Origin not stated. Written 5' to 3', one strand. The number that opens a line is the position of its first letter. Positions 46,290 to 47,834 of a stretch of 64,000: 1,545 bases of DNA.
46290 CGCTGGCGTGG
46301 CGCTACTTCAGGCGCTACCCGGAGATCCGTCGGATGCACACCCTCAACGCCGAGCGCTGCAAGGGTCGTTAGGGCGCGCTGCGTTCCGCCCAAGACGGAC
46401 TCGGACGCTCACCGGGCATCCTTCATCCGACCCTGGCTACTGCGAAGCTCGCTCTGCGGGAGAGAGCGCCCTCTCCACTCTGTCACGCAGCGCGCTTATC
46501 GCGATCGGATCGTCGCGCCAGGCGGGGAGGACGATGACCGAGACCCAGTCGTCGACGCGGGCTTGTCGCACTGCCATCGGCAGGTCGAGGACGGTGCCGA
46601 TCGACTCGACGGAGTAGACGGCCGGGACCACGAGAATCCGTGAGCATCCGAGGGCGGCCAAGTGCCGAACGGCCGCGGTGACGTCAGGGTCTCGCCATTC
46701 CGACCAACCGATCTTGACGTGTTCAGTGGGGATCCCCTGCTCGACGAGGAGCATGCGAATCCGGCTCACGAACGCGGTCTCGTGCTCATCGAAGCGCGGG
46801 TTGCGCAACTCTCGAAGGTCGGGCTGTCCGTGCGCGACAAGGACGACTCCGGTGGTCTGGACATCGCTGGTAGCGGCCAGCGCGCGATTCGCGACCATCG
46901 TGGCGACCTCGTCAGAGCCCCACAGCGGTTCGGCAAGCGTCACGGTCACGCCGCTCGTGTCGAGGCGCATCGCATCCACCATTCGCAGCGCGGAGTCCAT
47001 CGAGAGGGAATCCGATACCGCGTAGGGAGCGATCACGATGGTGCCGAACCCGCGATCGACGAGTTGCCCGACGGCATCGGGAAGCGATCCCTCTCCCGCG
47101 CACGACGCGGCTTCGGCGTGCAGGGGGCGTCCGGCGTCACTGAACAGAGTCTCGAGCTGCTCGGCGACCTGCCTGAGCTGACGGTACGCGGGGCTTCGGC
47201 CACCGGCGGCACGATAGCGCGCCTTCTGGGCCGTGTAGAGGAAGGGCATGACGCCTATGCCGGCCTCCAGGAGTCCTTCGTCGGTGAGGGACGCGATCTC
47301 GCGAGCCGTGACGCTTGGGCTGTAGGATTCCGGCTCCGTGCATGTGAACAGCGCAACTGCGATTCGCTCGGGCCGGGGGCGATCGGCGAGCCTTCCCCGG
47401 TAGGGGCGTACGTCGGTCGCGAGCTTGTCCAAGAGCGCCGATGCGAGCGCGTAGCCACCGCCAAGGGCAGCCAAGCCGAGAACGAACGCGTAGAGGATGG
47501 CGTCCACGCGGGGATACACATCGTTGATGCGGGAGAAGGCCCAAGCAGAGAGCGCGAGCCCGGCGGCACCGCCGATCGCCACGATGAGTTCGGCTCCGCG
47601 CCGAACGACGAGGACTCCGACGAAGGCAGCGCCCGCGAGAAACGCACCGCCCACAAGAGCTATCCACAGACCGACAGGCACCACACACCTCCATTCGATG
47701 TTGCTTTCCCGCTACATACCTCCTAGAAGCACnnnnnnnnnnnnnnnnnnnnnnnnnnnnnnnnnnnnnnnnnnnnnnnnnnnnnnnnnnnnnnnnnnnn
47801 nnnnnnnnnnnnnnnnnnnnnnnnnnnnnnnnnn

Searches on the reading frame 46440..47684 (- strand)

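Call 38: search_protein_families(library=pfam, proteins=[window:46440-47684:-], max_evalue=0.00001)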
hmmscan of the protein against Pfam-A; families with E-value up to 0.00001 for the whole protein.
window:46440-47684:- (415 aa): 2 families
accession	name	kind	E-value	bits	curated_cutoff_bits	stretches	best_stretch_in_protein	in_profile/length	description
PF00762.24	Ferrochelatase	-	1.2e-16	61.1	27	1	152-406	53-316/317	Ferrochelatase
PF01903.22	CbiX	-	4.1e-11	43.6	22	0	314-385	19-90/106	CbiX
